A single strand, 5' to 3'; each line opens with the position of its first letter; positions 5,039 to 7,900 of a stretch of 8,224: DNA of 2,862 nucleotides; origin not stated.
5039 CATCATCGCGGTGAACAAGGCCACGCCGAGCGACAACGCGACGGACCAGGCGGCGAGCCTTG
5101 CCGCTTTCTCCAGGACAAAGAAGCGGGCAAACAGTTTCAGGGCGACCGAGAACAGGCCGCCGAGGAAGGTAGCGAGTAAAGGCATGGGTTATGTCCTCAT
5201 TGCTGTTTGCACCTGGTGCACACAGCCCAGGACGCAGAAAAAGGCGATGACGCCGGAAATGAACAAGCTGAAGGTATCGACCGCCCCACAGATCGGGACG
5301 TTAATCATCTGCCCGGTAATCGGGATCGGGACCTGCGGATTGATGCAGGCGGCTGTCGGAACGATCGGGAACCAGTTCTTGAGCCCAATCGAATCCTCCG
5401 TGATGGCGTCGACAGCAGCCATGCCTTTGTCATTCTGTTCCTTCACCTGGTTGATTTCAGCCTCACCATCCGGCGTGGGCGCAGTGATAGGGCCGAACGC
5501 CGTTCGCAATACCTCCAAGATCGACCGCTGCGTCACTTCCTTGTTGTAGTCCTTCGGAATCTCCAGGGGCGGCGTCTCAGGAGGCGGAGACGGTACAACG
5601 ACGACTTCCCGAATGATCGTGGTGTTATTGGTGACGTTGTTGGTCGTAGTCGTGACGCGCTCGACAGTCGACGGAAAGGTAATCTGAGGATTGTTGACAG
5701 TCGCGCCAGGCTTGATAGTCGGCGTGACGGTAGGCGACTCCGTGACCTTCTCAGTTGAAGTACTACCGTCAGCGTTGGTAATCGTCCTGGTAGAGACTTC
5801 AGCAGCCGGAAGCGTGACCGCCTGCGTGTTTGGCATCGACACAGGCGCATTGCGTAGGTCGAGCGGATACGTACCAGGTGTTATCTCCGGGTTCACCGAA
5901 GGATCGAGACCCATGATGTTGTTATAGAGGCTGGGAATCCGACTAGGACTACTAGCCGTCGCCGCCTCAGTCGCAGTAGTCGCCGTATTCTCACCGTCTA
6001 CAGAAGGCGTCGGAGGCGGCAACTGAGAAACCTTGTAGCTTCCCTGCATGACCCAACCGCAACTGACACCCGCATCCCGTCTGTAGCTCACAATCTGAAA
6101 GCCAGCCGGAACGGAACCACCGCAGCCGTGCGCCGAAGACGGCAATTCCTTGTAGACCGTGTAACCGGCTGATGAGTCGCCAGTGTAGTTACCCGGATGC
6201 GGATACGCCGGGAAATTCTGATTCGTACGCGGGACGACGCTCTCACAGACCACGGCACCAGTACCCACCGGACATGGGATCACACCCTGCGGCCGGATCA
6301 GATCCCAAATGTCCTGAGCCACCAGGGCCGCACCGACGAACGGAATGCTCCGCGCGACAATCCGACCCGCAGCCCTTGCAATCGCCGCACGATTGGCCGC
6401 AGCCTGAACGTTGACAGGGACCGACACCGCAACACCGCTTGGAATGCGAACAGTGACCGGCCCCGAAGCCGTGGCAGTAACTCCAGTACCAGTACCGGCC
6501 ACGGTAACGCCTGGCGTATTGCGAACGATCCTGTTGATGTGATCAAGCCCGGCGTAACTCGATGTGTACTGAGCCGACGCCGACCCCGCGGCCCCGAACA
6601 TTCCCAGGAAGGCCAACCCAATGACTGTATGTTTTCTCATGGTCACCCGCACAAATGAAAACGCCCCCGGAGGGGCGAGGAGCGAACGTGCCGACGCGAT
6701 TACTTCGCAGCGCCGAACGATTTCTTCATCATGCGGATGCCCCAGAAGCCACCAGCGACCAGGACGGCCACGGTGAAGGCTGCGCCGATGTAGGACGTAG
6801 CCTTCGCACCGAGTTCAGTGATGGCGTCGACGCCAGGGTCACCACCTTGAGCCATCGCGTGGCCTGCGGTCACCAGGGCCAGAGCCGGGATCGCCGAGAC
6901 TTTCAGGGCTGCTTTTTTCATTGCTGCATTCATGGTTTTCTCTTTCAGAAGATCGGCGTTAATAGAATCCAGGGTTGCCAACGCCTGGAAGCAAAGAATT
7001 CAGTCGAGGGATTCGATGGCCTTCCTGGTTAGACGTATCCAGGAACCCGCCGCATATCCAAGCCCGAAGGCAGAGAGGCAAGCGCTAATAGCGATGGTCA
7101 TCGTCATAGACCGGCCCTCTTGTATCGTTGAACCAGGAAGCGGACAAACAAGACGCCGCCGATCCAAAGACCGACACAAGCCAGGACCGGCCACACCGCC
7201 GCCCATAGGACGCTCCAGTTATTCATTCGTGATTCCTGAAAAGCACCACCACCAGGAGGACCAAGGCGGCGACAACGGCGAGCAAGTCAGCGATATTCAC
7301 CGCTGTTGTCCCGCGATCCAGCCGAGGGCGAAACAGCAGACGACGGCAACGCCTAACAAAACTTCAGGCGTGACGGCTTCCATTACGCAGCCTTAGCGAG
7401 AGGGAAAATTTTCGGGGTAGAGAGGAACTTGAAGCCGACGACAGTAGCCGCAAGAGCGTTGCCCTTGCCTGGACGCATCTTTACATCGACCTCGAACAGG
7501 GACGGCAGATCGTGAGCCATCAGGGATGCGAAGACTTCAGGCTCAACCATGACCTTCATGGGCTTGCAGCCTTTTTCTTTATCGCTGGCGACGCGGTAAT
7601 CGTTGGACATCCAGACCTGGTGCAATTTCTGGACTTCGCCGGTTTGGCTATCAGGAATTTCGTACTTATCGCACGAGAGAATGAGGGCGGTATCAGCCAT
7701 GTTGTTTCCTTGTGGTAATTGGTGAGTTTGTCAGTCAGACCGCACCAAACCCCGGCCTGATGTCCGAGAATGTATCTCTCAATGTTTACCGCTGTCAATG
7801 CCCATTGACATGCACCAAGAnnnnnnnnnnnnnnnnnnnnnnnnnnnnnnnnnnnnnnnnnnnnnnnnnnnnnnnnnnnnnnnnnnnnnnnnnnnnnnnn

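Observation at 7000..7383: Chain of four tiny, fully overlapping hydrophobic ORFs where Ff phages have two (gVII and gIX)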

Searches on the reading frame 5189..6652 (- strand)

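Call 5: search_protein_families(library=pfam, proteins=[window:5189-6652:-], max_evalue=0.01)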
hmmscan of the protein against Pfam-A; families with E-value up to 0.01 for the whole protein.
window:5189-6652:- (487 aa): 0 families

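Call 6: search_protein_families(library=phrogs, proteins=[window:5189-6652:-], max_evalue=1)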
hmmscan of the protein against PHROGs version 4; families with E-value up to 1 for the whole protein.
window:5189-6652:- (487 aa): 1 family
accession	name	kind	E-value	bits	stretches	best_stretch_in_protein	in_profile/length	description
phrog_11300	-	unknown function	0.072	12.7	1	91-118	470-497/619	-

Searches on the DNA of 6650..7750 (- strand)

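Call 4: search_dna_similar(query=window:6650-7750:-, collection=phages, mode=distant, max_rows=30)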
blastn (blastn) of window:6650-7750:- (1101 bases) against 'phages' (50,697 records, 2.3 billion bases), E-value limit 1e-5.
No match.

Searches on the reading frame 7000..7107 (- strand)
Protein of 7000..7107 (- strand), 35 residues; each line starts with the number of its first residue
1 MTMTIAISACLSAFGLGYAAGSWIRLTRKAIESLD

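Call 6: search_protein_families(library=phrogs, proteins=[window:7000-7107:-], max_evalue=1)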
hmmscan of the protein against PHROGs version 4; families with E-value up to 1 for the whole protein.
window:7000-7107:- (35 aa): 1 family
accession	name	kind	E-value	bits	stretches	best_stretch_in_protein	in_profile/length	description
phrog_12319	-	unknown function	0.27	12.1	1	2-21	13-32/61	-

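Call 28: search_protein_families(library=pfam, proteins=[window:7000-7107:-], max_evalue=10)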
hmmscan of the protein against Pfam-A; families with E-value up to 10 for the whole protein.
window:7000-7107:- (35 aa): 0 families

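Call 33: search_solved_structures(query=A4, max_evalue=10, show_alignments=2)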
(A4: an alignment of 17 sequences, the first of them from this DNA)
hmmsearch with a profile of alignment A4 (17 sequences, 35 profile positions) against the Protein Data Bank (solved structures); distinct sequences matched with E-value up to 10: 3.
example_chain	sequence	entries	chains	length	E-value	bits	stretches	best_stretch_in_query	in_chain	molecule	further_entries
6f77_A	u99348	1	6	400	0.32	13.9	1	8-24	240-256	Aspartate aminotransferase A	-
1qdl_B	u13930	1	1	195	0.88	12.4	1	5-29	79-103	PROTEIN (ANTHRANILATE SYNTHASE (TRPG-SUBUNIT))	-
8wkj_A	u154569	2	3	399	1.2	12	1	8-22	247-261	Aminotransferase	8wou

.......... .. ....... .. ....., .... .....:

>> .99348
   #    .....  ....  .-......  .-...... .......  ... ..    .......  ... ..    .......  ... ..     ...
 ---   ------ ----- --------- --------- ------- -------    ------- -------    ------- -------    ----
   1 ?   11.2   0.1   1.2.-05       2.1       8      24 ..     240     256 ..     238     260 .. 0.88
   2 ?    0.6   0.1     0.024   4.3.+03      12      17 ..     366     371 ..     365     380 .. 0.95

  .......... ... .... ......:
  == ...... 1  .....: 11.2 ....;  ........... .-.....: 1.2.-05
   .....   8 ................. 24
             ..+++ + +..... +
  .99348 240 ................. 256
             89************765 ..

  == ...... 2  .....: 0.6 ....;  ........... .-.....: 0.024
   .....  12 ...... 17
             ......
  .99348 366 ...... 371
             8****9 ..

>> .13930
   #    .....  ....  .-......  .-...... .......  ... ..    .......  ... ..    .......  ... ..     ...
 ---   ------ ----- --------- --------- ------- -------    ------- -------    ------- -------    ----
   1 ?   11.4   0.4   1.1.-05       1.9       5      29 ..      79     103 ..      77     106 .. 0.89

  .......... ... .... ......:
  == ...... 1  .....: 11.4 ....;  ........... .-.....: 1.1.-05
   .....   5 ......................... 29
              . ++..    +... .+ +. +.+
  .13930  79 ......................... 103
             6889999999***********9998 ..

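Call 53: find_encoding_contigs(protein=window:7000-7107:-, flank=3000, max_places=10)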
Protein window:7000-7107:- (35 aa): no gene with exactly this product is on record in the collection.

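Call 72: search_dna_similar(query=window:7003-7107:-, collection=phages, mode=protein, max_evalue=10, max_rows=15)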
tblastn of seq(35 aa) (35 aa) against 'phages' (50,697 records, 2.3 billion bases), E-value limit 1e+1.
No match.

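Call 79: search_protein_families(library=ncbifam, proteins=[window:7003-7107:-], max_evalue=1)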
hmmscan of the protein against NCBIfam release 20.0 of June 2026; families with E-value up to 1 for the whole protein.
seq(35 aa): 0 families

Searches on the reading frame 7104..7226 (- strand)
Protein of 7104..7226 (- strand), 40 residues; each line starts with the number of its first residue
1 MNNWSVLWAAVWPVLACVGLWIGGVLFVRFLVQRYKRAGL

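Call 6: search_protein_families(library=phrogs, proteins=[window:7104-7226:-], max_evalue=1)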
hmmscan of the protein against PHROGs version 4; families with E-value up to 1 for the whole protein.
window:7104-7226:- (40 aa): 0 families

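Call 28: search_protein_families(library=pfam, proteins=[window:7104-7226:-], max_evalue=10)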
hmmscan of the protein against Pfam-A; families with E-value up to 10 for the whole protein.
window:7104-7226:- (40 aa): 1 family
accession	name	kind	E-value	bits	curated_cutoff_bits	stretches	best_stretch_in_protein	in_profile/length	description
PF24686.1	FLQE3_permease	-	0.066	13.3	60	1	2-34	198-231/232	Fluoroquinolones export permease protein family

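Call 34: search_solved_structures(query=A3, max_evalue=10, show_alignments=2)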
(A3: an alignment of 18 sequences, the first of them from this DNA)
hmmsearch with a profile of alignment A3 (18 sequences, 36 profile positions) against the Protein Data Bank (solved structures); distinct sequences matched with E-value up to 10: 8.
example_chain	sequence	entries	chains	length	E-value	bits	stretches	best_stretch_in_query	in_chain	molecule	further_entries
7xtg_E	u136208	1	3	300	0.37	14.1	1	1-22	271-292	Mannose permease IID component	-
7xno_Z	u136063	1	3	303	0.38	14.1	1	1-22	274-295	Mannose permease IID component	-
6jlu_M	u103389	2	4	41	0.4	14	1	2-19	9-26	PsbM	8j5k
7vd5_M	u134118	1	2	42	0.43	13.9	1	2-19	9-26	Photosystem II subunit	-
8xr6_M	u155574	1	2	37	0.74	13.2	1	2-19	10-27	PsbM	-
8xlp_m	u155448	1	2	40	1.1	12.7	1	2-19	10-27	Photosystem II protein M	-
8iwh_M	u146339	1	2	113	2.3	11.6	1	2-19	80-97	Photosystem II reaction center M protein, plastid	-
8c1p_E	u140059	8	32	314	3.3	11.1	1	6-21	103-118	Voltage-dependent calcium channel gamma-3 subunit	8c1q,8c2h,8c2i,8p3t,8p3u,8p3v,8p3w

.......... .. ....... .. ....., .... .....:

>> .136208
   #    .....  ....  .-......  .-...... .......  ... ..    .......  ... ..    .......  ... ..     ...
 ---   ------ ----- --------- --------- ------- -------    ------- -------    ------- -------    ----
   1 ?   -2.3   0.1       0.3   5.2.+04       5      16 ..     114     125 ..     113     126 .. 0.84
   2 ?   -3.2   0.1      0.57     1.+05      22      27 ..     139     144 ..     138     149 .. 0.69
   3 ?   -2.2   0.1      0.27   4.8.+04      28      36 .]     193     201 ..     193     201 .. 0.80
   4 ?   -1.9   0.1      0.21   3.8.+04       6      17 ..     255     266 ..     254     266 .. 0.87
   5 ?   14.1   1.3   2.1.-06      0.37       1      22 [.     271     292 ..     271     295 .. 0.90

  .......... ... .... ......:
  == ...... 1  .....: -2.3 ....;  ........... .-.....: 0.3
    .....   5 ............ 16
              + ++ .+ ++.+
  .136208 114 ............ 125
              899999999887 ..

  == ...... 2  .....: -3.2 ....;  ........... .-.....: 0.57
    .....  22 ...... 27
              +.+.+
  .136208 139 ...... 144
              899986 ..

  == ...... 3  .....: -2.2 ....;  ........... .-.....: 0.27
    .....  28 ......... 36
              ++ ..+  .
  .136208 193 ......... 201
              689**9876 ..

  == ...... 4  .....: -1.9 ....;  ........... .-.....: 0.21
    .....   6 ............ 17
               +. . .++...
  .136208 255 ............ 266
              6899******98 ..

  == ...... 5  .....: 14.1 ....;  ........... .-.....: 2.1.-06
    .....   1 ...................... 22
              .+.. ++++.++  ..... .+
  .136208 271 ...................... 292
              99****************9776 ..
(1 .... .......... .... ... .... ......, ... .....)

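Call 40: find_homologous_proteins(query=A3, max_evalue=0.01)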
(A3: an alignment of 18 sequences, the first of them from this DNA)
Query A3 (18 sequences) (40 aa, profile of the alignment): 49 proteins with E <= 0.01 among 4398 candidates.
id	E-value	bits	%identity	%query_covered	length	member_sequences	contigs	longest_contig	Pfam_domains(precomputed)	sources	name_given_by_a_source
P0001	3.0e-16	77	39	70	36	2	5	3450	-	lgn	-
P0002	1.0e-15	75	43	75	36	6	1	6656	-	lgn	-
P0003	4.4e-15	73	39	70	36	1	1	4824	-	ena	-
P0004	5.1e-15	73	28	73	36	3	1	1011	-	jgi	jgi:hypothetical protein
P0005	6.3e-15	73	36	70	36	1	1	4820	-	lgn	-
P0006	7.9e-15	72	40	75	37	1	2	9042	-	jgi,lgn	jgi:hypothetical protein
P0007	8.5e-15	72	43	70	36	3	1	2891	-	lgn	-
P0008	9.4e-15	72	42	78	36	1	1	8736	-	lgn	-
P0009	2.1e-14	71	36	70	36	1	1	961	-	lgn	-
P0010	3.0e-14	71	39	70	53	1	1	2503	-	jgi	jgi:hypothetical protein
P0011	3.5e-14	70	36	70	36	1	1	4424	-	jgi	jgi:hypothetical protein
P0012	5.4e-14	70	-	-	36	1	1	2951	-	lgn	-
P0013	5.9e-14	70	39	70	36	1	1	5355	-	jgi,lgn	jgi:hypothetical protein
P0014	7.8e-14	69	29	78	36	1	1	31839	-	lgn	-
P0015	8.2e-14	69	33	75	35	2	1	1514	-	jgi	-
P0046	9.4e-9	53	36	63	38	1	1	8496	-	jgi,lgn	jgi:hypothetical protein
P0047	1.6e-5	43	38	80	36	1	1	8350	-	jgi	jgi:hypothetical protein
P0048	6.7e-5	41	41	68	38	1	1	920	-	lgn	-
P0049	9.3e-5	40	33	90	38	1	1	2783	-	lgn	-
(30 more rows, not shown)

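Call 42: find_encoding_contigs(protein=P0049, flank=1500, max_places=4)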
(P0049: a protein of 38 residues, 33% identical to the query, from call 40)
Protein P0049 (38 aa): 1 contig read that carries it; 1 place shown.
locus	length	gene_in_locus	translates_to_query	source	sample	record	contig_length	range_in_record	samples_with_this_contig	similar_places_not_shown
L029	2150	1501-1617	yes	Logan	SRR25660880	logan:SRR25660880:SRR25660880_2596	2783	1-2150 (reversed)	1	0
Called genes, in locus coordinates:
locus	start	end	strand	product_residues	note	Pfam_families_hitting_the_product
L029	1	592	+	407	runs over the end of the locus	?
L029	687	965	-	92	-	PF01381:HTH_3 (weak)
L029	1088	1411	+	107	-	-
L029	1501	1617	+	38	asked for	-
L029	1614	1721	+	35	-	-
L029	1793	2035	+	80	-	PF19199:Phage_coatGP8 (weak)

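Call 43: find_encoding_contigs(protein=P0048, flank=1500, max_places=4)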
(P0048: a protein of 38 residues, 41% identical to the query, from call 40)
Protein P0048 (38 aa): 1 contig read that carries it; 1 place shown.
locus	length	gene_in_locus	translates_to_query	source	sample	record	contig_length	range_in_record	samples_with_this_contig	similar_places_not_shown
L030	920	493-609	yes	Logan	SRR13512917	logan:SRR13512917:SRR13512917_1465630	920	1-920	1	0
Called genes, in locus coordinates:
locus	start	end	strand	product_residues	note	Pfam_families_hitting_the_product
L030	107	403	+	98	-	PF07459:CTX_RstB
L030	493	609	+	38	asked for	-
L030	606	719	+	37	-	-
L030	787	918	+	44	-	?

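Call 44: find_encoding_contigs(protein=P0047, flank=1500, max_places=4)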
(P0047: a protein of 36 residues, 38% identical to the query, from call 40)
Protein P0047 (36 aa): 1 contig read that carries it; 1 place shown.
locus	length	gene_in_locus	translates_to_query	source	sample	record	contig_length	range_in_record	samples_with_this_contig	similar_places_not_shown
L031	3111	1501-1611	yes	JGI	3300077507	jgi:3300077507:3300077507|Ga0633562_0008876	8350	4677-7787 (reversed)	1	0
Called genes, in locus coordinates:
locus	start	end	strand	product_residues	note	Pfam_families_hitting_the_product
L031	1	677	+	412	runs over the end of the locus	?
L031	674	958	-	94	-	PF01381:HTH_3 (weak)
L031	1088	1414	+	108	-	-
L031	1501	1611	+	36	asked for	-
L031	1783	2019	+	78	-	PF19199:Phage_coatGP8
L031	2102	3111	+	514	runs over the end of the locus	-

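Call 50: find_encoding_contigs(protein=P0046, flank=5000, max_places=4)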
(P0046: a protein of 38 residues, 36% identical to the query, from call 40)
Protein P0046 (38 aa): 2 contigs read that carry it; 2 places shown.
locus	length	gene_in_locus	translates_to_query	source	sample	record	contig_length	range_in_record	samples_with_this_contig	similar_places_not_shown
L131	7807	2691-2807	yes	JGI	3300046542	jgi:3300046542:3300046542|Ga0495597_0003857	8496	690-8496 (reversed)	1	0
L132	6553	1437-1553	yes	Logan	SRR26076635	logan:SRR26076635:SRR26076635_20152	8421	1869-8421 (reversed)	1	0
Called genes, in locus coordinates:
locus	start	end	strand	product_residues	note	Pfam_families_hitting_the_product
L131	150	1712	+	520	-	PF01446:Rep_1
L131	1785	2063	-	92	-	PF01381:HTH_3 (weak)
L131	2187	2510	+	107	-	-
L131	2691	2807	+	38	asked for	-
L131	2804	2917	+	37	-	-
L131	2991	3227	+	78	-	PF19199:Phage_coatGP8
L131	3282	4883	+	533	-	-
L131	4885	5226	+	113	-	PF17537:DUF5455 (weak)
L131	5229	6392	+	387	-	PF05707:Zot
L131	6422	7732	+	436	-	PF00263:Secretin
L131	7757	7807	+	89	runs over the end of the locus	PF10723:RepB-RCR_reg (weak)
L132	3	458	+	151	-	?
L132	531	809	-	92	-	PF01381:HTH_3 (weak)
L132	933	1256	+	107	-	-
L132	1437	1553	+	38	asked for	-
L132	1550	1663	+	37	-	-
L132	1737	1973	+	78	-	PF19199:Phage_coatGP8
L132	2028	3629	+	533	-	-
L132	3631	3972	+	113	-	PF17537:DUF5455 (weak)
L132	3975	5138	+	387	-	PF05707:Zot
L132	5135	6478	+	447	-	PF00263:Secretin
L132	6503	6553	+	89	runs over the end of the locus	PF10723:RepB-RCR_reg (weak)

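Call 51: find_encoding_contigs(protein=window:7104-7226:-, flank=8000, max_places=4)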
Protein window:7104-7226:- (40 aa): no gene with exactly this product is on record in the collection.

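Call 78: search_protein_families(library=padloc, proteins=[window:7107-7226:-], max_evalue=1)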
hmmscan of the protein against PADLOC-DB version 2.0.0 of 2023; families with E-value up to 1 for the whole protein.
seq(40 aa): 0 families

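Call 79: search_protein_families(library=ncbifam, proteins=[window:7107-7226:-], max_evalue=1)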
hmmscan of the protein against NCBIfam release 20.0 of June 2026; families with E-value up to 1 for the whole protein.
seq(40 aa): 0 families

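Call 95: search_protein_representatives(alignment_id=A7)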
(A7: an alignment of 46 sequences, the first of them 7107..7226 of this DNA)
Query: 46 sequences, 36 profile positions. Proteins with E-value up to 0.001 (for the whole library): 42; up to 1e-10: 12; up to 1e-30: 0. The best 42 are listed.
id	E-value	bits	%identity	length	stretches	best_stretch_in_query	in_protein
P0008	2.4e-17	78.9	-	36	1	1-36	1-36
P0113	6.7e-16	74.3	-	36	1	1-36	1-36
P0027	1.1e-15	73.6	-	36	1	1-36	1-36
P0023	1.8e-14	69.7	-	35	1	2-36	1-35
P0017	4.3e-14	68.5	-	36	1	1-36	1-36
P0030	5.7e-14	68.1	-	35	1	2-36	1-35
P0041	6.5e-14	67.9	-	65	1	2-36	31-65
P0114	1.4e-12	63.7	-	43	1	1-36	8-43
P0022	5.7e-12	61.7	-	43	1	2-36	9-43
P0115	1.0e-11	60.9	-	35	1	2-36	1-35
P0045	1.5e-11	60.4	-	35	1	1-35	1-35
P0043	1.0e-10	57.7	-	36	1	1-33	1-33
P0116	2.0e-10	56.8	-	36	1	1-36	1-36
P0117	2.5e-10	56.5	-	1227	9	14-31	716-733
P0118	3.2e-10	56.1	-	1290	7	13-31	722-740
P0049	3.2e-08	49.7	-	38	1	2-34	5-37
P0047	3.5e-08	49.6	-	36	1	1-35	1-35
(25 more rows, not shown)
